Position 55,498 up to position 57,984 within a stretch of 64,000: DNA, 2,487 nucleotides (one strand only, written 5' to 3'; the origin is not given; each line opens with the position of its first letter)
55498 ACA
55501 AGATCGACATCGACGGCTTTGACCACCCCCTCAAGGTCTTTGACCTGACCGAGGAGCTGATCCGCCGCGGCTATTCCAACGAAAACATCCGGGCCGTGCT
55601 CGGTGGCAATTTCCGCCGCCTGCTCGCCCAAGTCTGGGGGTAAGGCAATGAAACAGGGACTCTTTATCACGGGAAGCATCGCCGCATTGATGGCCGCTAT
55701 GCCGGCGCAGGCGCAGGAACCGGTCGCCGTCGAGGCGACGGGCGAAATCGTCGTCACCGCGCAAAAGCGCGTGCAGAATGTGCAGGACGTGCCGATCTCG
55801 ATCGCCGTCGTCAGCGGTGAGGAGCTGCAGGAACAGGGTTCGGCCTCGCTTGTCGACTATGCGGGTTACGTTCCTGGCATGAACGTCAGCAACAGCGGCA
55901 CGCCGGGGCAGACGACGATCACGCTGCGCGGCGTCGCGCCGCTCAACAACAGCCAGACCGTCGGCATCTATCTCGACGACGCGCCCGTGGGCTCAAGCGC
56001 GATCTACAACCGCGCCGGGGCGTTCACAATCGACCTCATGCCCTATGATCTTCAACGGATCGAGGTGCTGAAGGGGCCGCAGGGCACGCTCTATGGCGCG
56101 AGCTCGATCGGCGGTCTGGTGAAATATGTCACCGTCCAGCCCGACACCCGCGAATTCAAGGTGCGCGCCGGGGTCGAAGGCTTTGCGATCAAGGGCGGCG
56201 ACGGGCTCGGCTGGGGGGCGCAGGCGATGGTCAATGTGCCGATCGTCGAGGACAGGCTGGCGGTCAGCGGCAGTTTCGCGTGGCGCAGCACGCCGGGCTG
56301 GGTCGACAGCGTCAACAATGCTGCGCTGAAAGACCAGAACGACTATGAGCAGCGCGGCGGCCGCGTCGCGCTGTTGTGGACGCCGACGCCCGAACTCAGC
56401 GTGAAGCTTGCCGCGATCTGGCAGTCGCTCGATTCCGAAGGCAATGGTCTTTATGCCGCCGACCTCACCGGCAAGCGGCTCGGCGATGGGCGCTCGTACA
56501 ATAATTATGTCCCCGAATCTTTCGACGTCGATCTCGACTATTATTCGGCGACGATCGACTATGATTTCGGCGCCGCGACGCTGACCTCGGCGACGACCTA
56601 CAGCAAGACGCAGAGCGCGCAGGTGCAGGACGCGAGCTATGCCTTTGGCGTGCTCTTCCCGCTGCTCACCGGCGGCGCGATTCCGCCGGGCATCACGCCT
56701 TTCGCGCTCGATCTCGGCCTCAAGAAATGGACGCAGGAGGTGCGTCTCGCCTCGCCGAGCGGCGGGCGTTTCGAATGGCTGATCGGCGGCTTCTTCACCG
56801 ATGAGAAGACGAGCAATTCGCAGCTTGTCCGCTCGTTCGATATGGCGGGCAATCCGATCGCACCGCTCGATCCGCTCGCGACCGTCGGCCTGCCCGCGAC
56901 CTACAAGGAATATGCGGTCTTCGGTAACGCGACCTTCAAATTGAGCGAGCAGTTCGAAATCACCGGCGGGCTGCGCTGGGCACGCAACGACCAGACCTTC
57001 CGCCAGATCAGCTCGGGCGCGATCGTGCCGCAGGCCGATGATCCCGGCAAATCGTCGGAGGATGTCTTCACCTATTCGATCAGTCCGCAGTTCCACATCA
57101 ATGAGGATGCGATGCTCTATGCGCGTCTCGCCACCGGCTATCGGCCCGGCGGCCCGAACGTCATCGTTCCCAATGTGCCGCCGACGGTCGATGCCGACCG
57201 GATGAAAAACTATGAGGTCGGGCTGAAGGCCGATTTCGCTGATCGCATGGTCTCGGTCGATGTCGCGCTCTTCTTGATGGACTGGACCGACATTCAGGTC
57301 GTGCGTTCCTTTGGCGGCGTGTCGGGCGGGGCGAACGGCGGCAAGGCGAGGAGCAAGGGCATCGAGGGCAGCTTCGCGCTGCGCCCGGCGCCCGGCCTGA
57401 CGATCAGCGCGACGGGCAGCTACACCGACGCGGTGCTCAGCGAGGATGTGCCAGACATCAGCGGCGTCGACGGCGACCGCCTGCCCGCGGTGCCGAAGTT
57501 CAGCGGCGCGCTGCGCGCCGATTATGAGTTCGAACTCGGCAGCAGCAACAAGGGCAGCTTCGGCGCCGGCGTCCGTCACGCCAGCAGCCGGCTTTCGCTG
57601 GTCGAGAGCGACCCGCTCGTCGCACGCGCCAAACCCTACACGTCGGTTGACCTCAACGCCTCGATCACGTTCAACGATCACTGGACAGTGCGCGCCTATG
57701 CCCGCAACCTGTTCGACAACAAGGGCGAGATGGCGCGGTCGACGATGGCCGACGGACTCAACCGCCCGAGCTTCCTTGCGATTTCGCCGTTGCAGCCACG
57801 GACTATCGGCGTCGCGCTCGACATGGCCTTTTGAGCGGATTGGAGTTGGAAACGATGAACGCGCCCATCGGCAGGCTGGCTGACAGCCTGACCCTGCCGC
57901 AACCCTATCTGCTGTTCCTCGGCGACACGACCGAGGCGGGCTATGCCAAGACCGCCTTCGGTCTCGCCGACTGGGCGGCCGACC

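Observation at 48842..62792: TonB-dependent-receptor-centred locus apparently dedicated to D-amino-acid-containing (peptidoglycan-type) peptides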

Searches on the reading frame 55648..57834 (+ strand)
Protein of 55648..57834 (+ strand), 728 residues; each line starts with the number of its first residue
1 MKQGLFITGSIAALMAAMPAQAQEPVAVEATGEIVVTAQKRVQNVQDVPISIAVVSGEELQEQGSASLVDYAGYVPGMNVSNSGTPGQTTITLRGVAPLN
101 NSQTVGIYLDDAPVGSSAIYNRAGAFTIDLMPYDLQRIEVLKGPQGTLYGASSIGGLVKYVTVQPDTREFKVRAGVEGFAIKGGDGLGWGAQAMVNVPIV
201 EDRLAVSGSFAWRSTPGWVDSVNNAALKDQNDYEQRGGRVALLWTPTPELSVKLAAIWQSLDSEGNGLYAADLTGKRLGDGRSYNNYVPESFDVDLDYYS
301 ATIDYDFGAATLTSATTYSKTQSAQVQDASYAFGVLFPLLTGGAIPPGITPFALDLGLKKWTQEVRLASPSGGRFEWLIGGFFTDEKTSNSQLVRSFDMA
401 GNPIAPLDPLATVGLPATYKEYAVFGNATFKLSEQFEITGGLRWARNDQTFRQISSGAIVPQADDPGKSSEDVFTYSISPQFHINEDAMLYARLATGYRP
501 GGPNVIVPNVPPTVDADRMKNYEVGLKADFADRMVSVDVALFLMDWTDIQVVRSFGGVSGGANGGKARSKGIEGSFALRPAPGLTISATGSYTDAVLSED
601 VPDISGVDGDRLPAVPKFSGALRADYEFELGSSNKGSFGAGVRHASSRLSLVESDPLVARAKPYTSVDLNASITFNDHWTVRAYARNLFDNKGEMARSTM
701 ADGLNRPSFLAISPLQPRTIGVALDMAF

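Call 4: search_protein_families(library=pfam, proteins=[window:55648-57834:+], max_evalue=0.001)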
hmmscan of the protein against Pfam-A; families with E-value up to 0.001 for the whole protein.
window:55648-57834:+ (728 aa): 2 families
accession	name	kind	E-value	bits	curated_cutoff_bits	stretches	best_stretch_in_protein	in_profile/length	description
PF00593.30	TonB_dep_Rec_b-barrel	-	6.1e-42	145.4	27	1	264-688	25-436/436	TonB dependent receptor-like, beta-barrel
PF07715.20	Plug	-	1.7e-23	83.6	23.9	1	45-156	2-106/107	TonB-dependent Receptor Plug Domain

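Call 5: search_protein_families(library=ncbifam, proteins=[window:55648-57834:+], max_evalue=0.001)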
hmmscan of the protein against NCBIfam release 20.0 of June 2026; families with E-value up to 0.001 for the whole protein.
window:55648-57834:+ (728 aa): 29 families (the best 25 are shown)
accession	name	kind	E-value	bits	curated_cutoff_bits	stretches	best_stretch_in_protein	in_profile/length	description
TIGR01783.1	TonB-siderophor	subfamily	5.2e-51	174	223.5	2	431-726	372-647/649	TonB-dependent siderophore receptor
TIGR01785.1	TonB-hemin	subfamily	1.6e-28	99.6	316.85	2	32-165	2-131/677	TonB-dependent heme/hemoglobin receptor family protein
TIGR01786.1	TonB-hemlactrns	subfamily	2.2e-25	89.1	323.75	2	34-165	3-136/719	TonB-dependent hemoglobin/transferrin/lactoferrin family receptor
NF007465.0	PRK10044.1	equivalog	4.9e-24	84.5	803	2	23-171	55-195/726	ferrichrome porin FhuA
TIGR01779.1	TonB-B12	equivalog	5.7e-23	81.3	599.7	2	8-167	7-158/614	TonB-dependent vitamin B12 receptor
NF010651.0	PRK14050.1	equivalog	6.9e-21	74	884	2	36-176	67-200/730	TonB-dependent siderophore receptor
NF007478.2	PRK10064.1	equivalog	2.2e-20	72.5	745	1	10-258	13-257/663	catecholate siderophore receptor CirA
NF010010.0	PRK13483.1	equivalog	3e-19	68.5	927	1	11-165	14-165/660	ligand-gated channel protein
NF053590.1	TonB_dep_TOL0244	equivalog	7.3e-17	61.2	645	2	28-164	7-141/604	TOL_0244 family TonB-dependent receptor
NF041535.1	TonB_rec_PqqU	equivalog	1.5e-15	56.6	1200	2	520-692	474-642/676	TonB-dependent receptor PqqU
NF007926.1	PRK10641.1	equivalog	3.6e-15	55.6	836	1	14-176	12-166/617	TonB-dependent vitamin B12 receptor BtuB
NF010650.0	PRK14049.1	equivalog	4.7e-15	54.8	904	2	44-171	78-196/729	ferrioxamine B receptor precursor protein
NF010011.0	PRK13484.1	equivalog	5e-15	54.8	1197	1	1-206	1-203/682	IreA family TonB-dependent siderophore receptor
NF010038.0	PRK13513.1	equivalog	5.3e-15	55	942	1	10-227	14-231/659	ligand-gated channel protein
NF050067.1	TonBEntbctnRecCfrA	equivalog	1.7e-14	53.1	1200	1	19-207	17-202/698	TonB-dependent ferric enterobactin receptor CfrA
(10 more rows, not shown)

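Call 18: find_encoding_contigs(protein=window:55648-57834:+, flank=10000, max_places=6)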
Protein window:55648-57834:+ (728 aa): no gene with exactly this product is on record in the collection.

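Call 19: find_homologous_proteins(query=window:55648-57834:+, max_evalue=1e-20)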
Query window:55648-57834:+ (728 aa): 7202 proteins with E <= 1e-20 among 8000 candidates; the best 120 are listed.
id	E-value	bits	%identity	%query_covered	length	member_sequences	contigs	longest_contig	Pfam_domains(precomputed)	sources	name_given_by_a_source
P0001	0.0e+0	1629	100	100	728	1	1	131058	PF07715.21,PF00593.31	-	-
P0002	0.0e+0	1577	96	100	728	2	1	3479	PF07715.21,PF00593.31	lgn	-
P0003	0.0e+0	1565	95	100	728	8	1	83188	PF07715.21,PF00593.31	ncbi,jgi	jgi:outer membrane receptor protein involved in Fe transport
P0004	0.0e+0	1558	95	100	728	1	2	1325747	PF07715.21,PF00593.31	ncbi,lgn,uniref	ncbi:TonB-dependent receptor [Sphingopyxis sp. CCNWLW253]|uniref:TonB-dependent receptor n=1 Tax=unc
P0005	0.0e+0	1532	94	100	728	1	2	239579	PF07715.21,PF00593.31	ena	-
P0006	0.0e+0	1523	93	100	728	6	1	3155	PF07715.21,PF00593.31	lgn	-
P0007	0.0e+0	1510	92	100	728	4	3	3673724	PF07715.21,PF00593.31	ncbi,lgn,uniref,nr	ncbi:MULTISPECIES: TonB-dependent receptor [unclassified Sphingopyxis]|uniref:TonB-dependent recepto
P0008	0.0e+0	1505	91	100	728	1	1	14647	PF07715.21,PF00593.31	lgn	-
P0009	0.0e+0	1502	91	100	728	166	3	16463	PF07715.21,PF00593.31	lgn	-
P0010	0.0e+0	1502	92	97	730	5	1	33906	PF07715.21,PF00593.31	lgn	-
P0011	0.0e+0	1495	93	96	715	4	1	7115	PF07715.21,PF00593.31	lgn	-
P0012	0.0e+0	1494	91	100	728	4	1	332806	PF07715.21,PF00593.31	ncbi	ncbi:TonB-dependent receptor [Sphingopyxis sp. LARHCG72]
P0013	0.0e+0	1490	91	100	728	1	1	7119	PF07715.21,PF00593.31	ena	-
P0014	0.0e+0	1488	91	100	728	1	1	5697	PF07715.21,PF00593.31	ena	-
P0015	0.0e+0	1486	91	100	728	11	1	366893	PF07715.21,PF00593.31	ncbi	-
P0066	0.0e+0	1193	72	99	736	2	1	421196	PF07715.21,PF00593.31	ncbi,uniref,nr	ncbi:TonB-dependent receptor [Sphingomonas sp. DG1-23]|uniref:TonB-dependent receptor n=1 Tax=Sphing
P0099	0.0e+0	1021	62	100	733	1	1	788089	PF07715.21,PF00593.31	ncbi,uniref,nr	ncbi:hypothetical protein B2G71_00080 [Novosphingobium sp. PC22D]|uniref:TonB-dependent receptor n=1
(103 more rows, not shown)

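Call 22: find_encoding_contigs(protein=P0066, flank=10000, max_places=1)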
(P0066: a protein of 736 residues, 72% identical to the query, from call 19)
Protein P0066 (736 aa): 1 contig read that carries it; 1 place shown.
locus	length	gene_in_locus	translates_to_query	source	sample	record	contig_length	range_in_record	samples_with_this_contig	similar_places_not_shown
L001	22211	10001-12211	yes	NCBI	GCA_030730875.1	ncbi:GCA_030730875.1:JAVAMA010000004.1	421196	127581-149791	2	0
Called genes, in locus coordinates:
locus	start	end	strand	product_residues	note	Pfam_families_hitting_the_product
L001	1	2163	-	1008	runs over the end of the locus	PF07715:Plug, PF00593:TonB_dep_Rec_b-barrel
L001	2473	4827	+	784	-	PF01804:Penicil_amidase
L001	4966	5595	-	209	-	PF12844:HTH_19, PF13560:HTH_31 (weak), PF01381:HTH_3 (weak), PF07883:Cupin_2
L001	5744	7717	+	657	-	PF00144:Beta-lactamase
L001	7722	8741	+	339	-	PF02746:MR_MLE_N (weak), PF13378:MR_MLE_C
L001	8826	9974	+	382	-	PF01244:Peptidase_M19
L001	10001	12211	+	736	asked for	PF07715:Plug, PF00593:TonB_dep_Rec_b-barrel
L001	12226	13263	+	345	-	PF17396:DUF1611_N, PF07755:DUF1611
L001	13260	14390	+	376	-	-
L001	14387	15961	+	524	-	PF00144:Beta-lactamase, PF11954:DUF3471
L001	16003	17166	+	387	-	PF01244:Peptidase_M19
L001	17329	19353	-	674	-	PF02743:dCache_1 (weak), PF22588:dCache_1_like (weak), PF00989:PAS, PF08448:PAS_4, PF13426:PAS_9 (weak), PF02518:HATPase_c, PF14501:HATPase_c_5 (weak)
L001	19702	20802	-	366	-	PF01926:MMR_HSR1, PF02421:FeoB_N, PF06071:YchF-GTPase_C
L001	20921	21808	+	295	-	PF09995:MPAB_Lcp_cat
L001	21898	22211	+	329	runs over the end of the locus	PF01298:TbpB_B_D (weak)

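Call 23: find_encoding_contigs(protein=P0099, flank=10000, max_places=1)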
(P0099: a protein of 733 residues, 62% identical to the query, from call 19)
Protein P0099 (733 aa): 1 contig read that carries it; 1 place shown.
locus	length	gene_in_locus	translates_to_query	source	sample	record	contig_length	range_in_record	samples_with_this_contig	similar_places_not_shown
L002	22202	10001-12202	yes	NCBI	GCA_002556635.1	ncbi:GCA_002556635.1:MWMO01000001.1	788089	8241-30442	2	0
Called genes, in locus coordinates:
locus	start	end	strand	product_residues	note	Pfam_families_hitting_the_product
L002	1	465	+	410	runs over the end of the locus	PF02321:OEP (weak)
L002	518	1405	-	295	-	PF06719:AraC_N, PF00165:HTH_AraC (weak), PF12833:HTH_18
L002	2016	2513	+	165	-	-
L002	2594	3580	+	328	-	PF00248:Aldo_ket_red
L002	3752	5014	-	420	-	PF01266:DAO, PF13454:NAD_binding_9 (faint)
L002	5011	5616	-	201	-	PF03358:FMN_red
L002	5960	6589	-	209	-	PF13560:HTH_31 (weak), PF01381:HTH_3, PF12844:HTH_19 (weak), PF13443:HTH_26, PF07883:Cupin_2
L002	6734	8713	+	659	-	PF00144:Beta-lactamase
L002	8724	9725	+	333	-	PF02746:MR_MLE_N (weak), PF13378:MR_MLE_C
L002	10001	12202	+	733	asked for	PF07715:Plug, PF00593:TonB_dep_Rec_b-barrel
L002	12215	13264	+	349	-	PF17396:DUF1611_N, PF07755:DUF1611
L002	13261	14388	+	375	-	-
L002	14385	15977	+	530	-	PF00144:Beta-lactamase, PF11954:DUF3471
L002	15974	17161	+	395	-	PF01244:Peptidase_M19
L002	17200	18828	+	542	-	PF00202:Aminotran_3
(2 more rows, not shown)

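Call 61: search_solved_structures(query=window:55648-57831:+, max_evalue=0.00001)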
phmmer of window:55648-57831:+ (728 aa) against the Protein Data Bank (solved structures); distinct sequences matched with E-value up to 0.00001: 37.
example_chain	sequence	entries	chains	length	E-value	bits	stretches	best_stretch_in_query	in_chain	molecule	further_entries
4epa_A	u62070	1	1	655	2.1e-34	122.1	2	362-621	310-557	Pesticin receptor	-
1by3_A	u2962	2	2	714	2.1e-18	69.2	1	21-178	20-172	PROTEIN (FERRICHROME-IRON RECEPTOR PRECURSOR (FHUA)) | FERRIC HYDROXAMATE UPTAKE PROTEIN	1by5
8a8c_A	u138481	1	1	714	4.6e-18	68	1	21-178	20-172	Ferrichrome outer membrane transporter/phage receptor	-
8a60_A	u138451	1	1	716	4.7e-18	68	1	21-178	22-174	Ferrichrome outer membrane transporter/phage receptor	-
2fcp_A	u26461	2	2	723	4.8e-18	68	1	21-178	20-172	PROTEIN (FERRIC HYDROXAMATE UPTAKE RECEPTOR) | FhuA iron-ferrichrome transporter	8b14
1qff_A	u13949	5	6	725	4.8e-18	67.9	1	21-178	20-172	FERRIC HYDROXAMATE UPTAKE RECEPTOR | PROTEIN (FERRIC HYDROXAMATE UPTAKE RECEPTOR) | FERRIC HYDROXAMATE RECEPTOR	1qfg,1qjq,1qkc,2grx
1fcp_A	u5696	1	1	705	7.6e-18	67.3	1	36-178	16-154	PROTEIN (FERRIC HYDROXAMATE UPTAKE RECEPTOR)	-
1fi1_A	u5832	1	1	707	7.7e-18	67.3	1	36-178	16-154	FERRICHROME-IRON RECEPTOR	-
4cu4_A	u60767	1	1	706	7.7e-18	67.3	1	36-178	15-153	FERRICHROME-IRON RECEPTOR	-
2hdf_A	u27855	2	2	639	3.9e-17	64.9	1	31-248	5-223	Colicin I receptor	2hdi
9nn6_A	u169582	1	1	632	1.2e-16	63.3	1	34-248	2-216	Colicin I receptor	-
6v81_A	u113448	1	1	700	1.7e-13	52.9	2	521-698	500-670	Probable TonB-dependent receptor YncD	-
9c4o_A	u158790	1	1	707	8.5e-13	50.6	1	521-698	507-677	Pyrroloquinoline quinone transporter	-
1xkh_A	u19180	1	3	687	1.3e-12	50.1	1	34-174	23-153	Ferripyoverdine receptor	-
2iah_A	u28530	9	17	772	2e-12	49.4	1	34-174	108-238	Ferripyoverdine receptor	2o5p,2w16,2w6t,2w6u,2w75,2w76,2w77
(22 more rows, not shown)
